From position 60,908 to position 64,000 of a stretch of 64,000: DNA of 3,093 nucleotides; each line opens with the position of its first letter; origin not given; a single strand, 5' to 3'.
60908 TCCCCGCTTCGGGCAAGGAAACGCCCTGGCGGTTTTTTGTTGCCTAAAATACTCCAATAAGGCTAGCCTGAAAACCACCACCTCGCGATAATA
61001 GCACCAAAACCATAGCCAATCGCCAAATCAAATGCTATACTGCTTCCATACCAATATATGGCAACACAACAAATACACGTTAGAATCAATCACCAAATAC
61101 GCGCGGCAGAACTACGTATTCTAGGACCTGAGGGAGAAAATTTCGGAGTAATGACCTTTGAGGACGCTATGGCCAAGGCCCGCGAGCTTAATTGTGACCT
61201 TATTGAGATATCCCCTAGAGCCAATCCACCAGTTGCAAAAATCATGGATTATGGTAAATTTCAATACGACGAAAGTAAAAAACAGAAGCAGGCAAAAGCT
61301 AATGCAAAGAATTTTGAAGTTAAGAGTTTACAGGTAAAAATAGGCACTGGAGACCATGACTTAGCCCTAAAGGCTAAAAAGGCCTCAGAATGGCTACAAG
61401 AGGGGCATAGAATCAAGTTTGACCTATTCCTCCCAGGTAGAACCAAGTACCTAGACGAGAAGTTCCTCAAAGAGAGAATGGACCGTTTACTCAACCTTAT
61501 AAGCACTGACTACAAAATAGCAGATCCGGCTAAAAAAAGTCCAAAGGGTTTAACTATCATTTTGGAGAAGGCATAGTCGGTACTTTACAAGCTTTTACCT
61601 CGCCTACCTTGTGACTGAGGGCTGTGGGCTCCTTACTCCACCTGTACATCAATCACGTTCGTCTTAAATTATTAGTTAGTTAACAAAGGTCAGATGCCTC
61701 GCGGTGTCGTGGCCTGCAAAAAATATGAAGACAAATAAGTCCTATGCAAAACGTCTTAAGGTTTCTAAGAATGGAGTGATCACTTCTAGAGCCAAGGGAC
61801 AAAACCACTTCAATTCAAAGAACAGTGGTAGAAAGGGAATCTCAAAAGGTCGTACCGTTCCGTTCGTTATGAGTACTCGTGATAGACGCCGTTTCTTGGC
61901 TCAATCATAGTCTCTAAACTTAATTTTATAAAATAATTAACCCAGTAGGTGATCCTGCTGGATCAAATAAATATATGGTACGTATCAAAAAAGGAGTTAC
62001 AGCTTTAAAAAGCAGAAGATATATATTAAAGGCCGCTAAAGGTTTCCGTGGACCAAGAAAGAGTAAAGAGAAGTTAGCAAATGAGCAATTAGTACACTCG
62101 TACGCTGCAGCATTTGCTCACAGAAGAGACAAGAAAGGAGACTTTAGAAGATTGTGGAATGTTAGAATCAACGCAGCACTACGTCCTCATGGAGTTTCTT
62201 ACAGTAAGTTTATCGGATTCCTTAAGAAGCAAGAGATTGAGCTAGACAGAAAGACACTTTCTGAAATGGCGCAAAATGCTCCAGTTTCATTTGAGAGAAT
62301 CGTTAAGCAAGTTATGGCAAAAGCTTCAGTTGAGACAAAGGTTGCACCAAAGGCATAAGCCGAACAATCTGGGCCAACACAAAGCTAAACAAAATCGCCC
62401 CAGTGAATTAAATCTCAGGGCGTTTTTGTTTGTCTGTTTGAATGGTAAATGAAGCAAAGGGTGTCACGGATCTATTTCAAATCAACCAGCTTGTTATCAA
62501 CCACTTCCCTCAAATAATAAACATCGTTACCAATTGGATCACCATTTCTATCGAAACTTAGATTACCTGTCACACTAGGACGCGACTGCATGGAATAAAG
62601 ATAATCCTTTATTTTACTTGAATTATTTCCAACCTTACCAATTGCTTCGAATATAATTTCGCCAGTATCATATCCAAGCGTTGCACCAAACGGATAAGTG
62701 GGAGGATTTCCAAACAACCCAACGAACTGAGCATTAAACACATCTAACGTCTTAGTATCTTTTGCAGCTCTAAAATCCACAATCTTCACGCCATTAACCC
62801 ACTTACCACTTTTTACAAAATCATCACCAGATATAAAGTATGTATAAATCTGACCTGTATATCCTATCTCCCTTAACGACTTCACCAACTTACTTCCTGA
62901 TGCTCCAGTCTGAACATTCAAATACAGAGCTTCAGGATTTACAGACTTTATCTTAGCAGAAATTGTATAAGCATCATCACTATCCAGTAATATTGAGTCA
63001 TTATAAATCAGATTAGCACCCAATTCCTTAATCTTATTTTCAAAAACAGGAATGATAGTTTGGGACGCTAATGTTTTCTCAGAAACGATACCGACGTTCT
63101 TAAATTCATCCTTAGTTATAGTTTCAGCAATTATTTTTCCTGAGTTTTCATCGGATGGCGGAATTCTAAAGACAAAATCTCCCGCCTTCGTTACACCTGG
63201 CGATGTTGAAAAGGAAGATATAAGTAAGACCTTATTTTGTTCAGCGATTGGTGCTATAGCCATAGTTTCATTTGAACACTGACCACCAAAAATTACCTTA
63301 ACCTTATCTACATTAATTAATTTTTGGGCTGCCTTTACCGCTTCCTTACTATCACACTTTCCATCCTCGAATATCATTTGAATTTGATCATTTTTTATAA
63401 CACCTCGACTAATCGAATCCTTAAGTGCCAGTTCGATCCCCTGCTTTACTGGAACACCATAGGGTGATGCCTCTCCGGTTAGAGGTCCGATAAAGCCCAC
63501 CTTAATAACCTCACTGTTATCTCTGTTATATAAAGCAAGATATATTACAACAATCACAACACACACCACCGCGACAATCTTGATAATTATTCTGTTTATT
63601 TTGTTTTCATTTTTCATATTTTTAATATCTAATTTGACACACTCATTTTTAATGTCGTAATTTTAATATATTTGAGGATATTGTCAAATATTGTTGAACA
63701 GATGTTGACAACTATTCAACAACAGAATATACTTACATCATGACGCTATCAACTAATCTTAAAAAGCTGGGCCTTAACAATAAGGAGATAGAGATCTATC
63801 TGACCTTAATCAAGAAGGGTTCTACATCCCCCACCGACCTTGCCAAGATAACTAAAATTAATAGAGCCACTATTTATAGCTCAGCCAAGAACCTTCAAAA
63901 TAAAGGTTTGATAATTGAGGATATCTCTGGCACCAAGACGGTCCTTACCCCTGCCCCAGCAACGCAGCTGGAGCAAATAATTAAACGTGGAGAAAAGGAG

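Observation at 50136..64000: Four TrmB-like regulators and three orphan membrane-anchored solute-binding proteins in 14 kb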

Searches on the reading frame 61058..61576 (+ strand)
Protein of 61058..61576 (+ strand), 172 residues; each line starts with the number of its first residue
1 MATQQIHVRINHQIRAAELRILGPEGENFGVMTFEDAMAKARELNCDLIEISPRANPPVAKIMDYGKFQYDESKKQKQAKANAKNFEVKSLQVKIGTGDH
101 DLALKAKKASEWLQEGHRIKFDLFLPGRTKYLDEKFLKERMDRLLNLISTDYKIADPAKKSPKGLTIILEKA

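Call 8: search_protein_families(library=pfam, proteins=[window:61058-61576:+], max_evalue=0.01)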
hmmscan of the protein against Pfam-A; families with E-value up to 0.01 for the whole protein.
window:61058-61576:+ (172 aa): 2 families
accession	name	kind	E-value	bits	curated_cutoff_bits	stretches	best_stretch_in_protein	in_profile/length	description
PF05198.21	IF3_N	-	1.6e-28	99.1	26.9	1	10-79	1-70/70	Translation initiation factor IF-3, N-terminal domain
PF00707.27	IF3_C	-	2.3e-10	40.7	34.8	1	87-170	2-84/86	Translation initiation factor IF-3, C-terminal domain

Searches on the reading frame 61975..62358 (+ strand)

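Call 8: search_protein_families(library=pfam, proteins=[window:61975-62358:+], max_evalue=0.01)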
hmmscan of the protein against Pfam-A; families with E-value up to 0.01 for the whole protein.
window:61975-62358:+ (127 aa): 1 family
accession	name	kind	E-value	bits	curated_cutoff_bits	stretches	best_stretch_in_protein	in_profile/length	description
PF00453.23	Ribosomal_L20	-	6.4e-35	120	30.8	1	3-108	1-106/107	Ribosomal protein L20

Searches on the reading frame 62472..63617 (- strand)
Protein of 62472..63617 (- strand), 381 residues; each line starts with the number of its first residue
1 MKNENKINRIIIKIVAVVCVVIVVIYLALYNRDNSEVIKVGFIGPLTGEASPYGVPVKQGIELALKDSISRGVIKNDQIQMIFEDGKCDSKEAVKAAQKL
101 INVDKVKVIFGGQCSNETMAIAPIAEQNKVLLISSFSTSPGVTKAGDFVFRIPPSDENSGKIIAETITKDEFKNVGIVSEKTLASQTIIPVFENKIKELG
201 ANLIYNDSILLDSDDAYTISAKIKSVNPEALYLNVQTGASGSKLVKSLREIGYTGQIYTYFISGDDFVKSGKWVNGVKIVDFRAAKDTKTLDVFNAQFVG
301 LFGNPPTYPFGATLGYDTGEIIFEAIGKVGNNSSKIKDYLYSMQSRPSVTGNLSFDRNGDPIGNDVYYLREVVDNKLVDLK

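Call 4: search_protein_families(library=pfam, proteins=[window:62472-63617:-], max_evalue=0.01)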
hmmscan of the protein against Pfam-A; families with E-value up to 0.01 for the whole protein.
window:62472-63617:- (381 aa): 4 families
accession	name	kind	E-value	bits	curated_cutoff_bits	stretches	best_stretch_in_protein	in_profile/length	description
PF13458.12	Peripla_BP_6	-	1.6e-39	137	31.7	1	38-373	2-339/343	Periplasmic binding protein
PF01094.35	ANF_receptor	-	1.9e-25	90.1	25.4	1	58-362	3-341/353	Receptor family ligand binding region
PF13433.12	Peripla_BP_5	-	2.6e-13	50.3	27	1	38-254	1-214/363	Periplasmic binding protein domain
PF24021.1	ACT_phage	-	0.0043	17.1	27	1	191-259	19-87/176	Phage ACT-like domain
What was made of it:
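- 62472..63617 (-): SBP3: the most LivJ-like of the three binding proteins. PF13458 E 1.6e-39 (call 4).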

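Call 10: find_encoding_contigs(protein=window:62472-63617:-, flank=10000, max_places=6)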
Protein window:62472-63617:- (381 aa): 14 contigs read that carry it; 4 places shown.
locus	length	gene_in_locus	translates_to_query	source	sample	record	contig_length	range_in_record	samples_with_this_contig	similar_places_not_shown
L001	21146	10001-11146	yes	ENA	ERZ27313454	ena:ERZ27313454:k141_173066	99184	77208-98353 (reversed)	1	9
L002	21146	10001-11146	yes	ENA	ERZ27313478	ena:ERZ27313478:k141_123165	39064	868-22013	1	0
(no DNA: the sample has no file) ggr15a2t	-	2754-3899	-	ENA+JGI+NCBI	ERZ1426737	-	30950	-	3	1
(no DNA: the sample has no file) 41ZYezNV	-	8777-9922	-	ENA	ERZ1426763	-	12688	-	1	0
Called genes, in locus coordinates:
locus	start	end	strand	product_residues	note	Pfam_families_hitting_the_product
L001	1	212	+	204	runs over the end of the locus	PF00406:ADK, PF13207:AAA_17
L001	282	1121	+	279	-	PF00557:Peptidase_M24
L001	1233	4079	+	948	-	PF02534:T4SS-DNA_transf (faint), PF26449:DUF8128, PF12696:TraG-D_C (weak)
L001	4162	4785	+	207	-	PF00334:NDK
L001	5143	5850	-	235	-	PF03575:Peptidase_S51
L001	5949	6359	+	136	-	PF09997:DUF2238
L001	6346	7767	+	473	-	PF00753:Lactamase_B (weak), PF23023:Anti-Pycsar_Apyc1 (weak), PF16661:Lactamase_B_6, PF10996:Beta-Casp, PF07521:RMMBL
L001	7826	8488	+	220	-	PF18306:LDcluster4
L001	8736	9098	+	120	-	-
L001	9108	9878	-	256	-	PF01978:TrmB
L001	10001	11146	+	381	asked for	PF13433:Peripla_BP_5, PF13458:Peripla_BP_6, PF01094:ANF_receptor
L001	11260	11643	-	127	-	PF00453:Ribosomal_L20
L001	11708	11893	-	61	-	PF01632:Ribosomal_L35p (weak)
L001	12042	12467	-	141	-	PF05198:IF3_N, PF00707:IF3_C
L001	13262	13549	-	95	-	PF09876:DUF2103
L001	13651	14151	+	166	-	PF00293:NUDIX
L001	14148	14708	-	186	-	-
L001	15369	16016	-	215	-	-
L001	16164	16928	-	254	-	PF01978:TrmB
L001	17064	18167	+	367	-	PF13433:Peripla_BP_5, PF13458:Peripla_BP_6, PF01094:ANF_receptor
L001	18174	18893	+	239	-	PF01209:Ubie_methyltran, PF01739:CheR (faint), PF10017:Methyltransf_33, PF13847:Methyltransf_31, PF08241:Methyltransf_11, PF08242:Methyltransf_12, PF13578:Methyltransf_24 (weak), PF13649:Methyltransf_25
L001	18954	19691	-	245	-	PF01978:TrmB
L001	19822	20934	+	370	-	PF13433:Peripla_BP_5 (faint), PF13458:Peripla_BP_6, PF01094:ANF_receptor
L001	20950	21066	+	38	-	-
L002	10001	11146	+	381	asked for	PF13433:Peripla_BP_5, PF13458:Peripla_BP_6, PF01094:ANF_receptor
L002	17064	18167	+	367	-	PF13433:Peripla_BP_5, PF13458:Peripla_BP_6, PF01094:ANF_receptor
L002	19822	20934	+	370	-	PF13433:Peripla_BP_5 (faint), PF13458:Peripla_BP_6, PF01094:ANF_receptor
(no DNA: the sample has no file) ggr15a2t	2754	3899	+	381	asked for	PF13433:Peripla_BP_5, PF13458:Peripla_BP_6, PF01094:ANF_receptor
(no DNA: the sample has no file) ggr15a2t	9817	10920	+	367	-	PF13433:Peripla_BP_5, PF13458:Peripla_BP_6, PF01094:ANF_receptor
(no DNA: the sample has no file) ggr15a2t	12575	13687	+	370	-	PF13433:Peripla_BP_5 (faint), PF13458:Peripla_BP_6, PF01094:ANF_receptor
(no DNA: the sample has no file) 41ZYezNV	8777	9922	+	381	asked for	PF13433:Peripla_BP_5, PF13458:Peripla_BP_6, PF01094:ANF_receptor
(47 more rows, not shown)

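Call 44: search_protein_families(library=ncbifam, proteins=[window:62472-63617:-, L001:9108-9878:-], max_evalue=0.001)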
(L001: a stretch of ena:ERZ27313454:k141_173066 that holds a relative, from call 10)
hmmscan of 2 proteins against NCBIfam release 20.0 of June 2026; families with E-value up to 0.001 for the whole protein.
window:62472-63617:- (381 aa): 3 families
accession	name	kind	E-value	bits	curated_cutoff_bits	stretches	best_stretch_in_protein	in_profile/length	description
NF011933.0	PRK15404.1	subfamily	3.1e-28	98.9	477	1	20-360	9-349/370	high-affinity branched-chain amino acid ABC transporter substrate-binding protein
TIGR03407.1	urea_ABC_UrtA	exception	1.7e-15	56.8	492.75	1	38-258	1-221/361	urea ABC transporter substrate-binding protein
TIGR03669.1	urea_ABC_arch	equivalog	1.7e-08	33.8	494.8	1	38-229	1-190/375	urea ABC transporter substrate-binding protein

L001:9108-9878:- (256 aa): 6 families
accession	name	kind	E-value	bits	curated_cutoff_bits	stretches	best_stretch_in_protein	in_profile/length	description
NF047390.1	TransRegTrmBL1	equivalog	1.5e-07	30.8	650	1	6-101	9-104/341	HTH-type sugar sensing transcriptional regulator TrmBL1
NF053606.1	Sta1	subfamily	2.7e-07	30.6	80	1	11-60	17-66/100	Sta1 family transcriptional regulator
NF040939.2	trans_reg_lrs14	equivalog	1.1e-06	28.6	90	1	11-62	18-70/103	Lrs14 family HTH-type transcriptional regulator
TIGR01884.1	cas_HTH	subfamily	4e-05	23.1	60.2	1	8-60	136-188/202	CRISPR-associated CARF protein Csa3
NF041141.1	tran_reg_TrmBL2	equivalog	7.1e-05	22.4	530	1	10-117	14-127/264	HTH-type transcriptional regulator TrmBL2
NF047392.1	TransRegTrmBHalo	equivalog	0.00019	20.5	500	1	7-78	13-84/349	HTH-type sugar sensing transcriptional regulator TrmB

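Call 60: search_solved_structures(query=window:62472-63617:-, max_evalue=1e-10, show_alignments=3)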
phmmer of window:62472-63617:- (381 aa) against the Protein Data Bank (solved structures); distinct sequences matched with E-value up to 1e-10: 26.
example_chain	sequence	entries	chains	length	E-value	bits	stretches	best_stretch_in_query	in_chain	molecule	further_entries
3td9_A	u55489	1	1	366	4.4e-25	91.7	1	35-367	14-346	Branched chain amino acid ABC transporter, periplasmic amino acid-binding protein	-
1z15_A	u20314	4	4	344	2.7e-21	79.2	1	37-236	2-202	Leu/Ile/Val-binding protein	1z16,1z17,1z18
2lbp_A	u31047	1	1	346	4.8e-21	78.4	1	38-256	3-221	LEUCINE-BINDING PROTEIN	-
2liv_A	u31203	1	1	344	9.4e-21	77.5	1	37-236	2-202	LEUCINE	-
4n0q_A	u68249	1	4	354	7.4e-20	74.5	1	37-364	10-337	Leu/Ile/Val-binding protein homolog 3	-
1usg_A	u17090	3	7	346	1.6e-19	73.4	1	38-256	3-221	LEUCINE-SPECIFIC BINDING PROTEIN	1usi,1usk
7ylt_B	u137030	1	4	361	9.4e-18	67.6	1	38-272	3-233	Putative ABC transporter, substrate-binding protein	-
4ey3_A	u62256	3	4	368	4.8e-17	65.3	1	36-378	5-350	Twin-arginine translocation pathway signal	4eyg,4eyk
4gnr_A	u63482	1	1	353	5.8e-17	65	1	36-362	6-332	ABC transporter substrate-binding protein-branched chain amino acid transport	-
8z0g_A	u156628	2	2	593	9.1e-17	64.3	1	48-236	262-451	Leu/Ile/Val-binding protein,Leu/Ile/Val-binding protein,mNeonGreen | NeIle,Leu/Ile/Val-binding protein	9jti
4nqr_A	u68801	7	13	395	1.3e-16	63.8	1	37-258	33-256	Amino acid/amide ABC transporter substrate-binding protein, HAAT family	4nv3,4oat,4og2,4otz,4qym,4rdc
4obb_A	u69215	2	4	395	1.6e-16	63.5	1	37-258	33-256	Amino acid/amide ABC transporter substrate-binding protein, HAAT family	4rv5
3ipc_A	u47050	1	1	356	8.5e-15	57.9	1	39-362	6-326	ABC transporter, substrate binding protein (Amino acid)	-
3ip5_A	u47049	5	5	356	1.6e-14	56.9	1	39-362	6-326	ABC transporter, substrate binding protein (Amino acid)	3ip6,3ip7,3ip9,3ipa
8q52_A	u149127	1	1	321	3.2e-14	55.9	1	38-168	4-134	Leucine-specific-binding protein,Chemotaxis protein CheY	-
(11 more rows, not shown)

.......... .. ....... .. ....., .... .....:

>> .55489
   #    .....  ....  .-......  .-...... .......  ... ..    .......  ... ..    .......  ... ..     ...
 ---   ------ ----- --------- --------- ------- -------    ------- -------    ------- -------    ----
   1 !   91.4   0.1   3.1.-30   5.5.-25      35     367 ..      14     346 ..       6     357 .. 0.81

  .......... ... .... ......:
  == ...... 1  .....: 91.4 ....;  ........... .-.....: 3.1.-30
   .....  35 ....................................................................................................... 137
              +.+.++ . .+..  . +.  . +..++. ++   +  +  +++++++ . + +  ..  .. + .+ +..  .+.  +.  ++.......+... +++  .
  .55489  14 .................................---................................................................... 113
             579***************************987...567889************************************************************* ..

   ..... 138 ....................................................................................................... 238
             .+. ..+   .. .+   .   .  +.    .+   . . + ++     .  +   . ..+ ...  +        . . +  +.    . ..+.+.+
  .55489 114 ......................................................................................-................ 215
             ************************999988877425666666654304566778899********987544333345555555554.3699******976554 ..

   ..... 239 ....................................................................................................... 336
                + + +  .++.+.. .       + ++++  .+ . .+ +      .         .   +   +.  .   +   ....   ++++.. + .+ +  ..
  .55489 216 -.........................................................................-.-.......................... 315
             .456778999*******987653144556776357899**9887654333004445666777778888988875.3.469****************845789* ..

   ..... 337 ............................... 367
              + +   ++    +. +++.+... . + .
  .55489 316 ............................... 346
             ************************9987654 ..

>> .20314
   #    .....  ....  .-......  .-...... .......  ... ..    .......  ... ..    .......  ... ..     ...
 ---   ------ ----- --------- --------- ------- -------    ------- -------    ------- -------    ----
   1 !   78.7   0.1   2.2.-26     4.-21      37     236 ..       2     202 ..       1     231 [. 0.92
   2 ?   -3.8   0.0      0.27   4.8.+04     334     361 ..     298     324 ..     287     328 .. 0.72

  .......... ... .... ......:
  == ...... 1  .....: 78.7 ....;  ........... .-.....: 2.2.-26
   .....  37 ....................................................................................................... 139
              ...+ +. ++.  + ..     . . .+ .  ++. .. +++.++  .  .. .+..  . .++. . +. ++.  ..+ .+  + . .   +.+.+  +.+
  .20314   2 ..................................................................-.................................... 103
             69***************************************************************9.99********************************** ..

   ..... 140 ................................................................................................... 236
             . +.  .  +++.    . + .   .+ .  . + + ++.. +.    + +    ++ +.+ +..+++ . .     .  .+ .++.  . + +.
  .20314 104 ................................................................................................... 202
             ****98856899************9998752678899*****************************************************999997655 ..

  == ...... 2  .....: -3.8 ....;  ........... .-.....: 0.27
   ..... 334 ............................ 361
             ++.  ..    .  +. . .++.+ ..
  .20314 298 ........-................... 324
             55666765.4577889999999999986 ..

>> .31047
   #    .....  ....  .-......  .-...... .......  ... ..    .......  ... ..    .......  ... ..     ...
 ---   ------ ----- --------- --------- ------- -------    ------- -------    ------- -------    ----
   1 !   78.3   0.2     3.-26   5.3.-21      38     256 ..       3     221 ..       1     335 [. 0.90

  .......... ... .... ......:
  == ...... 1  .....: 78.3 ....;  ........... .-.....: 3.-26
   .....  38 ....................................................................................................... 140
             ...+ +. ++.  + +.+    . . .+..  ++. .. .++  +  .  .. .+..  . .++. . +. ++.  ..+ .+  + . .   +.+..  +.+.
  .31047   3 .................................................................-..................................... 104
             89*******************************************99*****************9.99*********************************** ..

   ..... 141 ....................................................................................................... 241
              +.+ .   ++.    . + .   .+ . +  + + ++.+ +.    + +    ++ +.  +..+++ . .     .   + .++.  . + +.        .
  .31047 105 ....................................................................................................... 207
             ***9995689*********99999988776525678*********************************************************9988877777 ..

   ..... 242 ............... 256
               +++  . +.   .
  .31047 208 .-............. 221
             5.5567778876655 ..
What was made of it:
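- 62472..63617 (-): The alignment to E. coli LivJ (1z15) keeps the Tyr, Cys-Ser and Thr that align with Y18, C78-S79 and T102 (call 60).
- On HAAT-family (LivJ-like, type I) ABC substrate-binding protein: SBP3 keeps the aligned Tyr, Cys-Ser and Thr (call 60).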

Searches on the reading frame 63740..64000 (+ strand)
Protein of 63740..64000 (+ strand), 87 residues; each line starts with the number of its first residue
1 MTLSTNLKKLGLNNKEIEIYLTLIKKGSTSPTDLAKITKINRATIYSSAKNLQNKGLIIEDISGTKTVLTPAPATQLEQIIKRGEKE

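Call 8: search_protein_families(library=pfam, proteins=[window:63740-64000:+], max_evalue=0.01)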
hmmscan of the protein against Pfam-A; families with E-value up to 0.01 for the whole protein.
window:63740-64000:+ (87 aa): 7 families
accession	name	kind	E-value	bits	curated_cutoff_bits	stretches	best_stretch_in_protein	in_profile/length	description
PF01978.25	TrmB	-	8.5e-14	51.6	25.6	1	7-73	1-66/68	Sugar-specific transcriptional regulator TrmB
PF13412.12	HTH_24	-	1.4e-06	28.2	21.9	1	12-58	1-47/48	Winged helix-turn-helix DNA-binding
PF02796.21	HTH_7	-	0.00014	22.4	23.8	1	12-46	6-39/45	Helix-turn-helix domain of resolvase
PF08279.18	HTH_11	-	0.00023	21.4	25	1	18-62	4-49/55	HTH domain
PF12802.13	MarR_2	-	0.00082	19.9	27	1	25-58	16-50/61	MarR family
PF01022.26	HTH_5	-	0.0015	18.8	22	1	21-58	8-45/47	Bacterial regulatory protein, arsR family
PF13730.12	HTH_36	-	0.0049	17.1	25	0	31-58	28-55/55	Helix-turn-helix domain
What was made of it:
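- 63740..64000 (+): R3: TrmB-family regulator, cut by the window end. Full length is 256 aa on the source contig. PF01978 51.6 bits (call 8).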
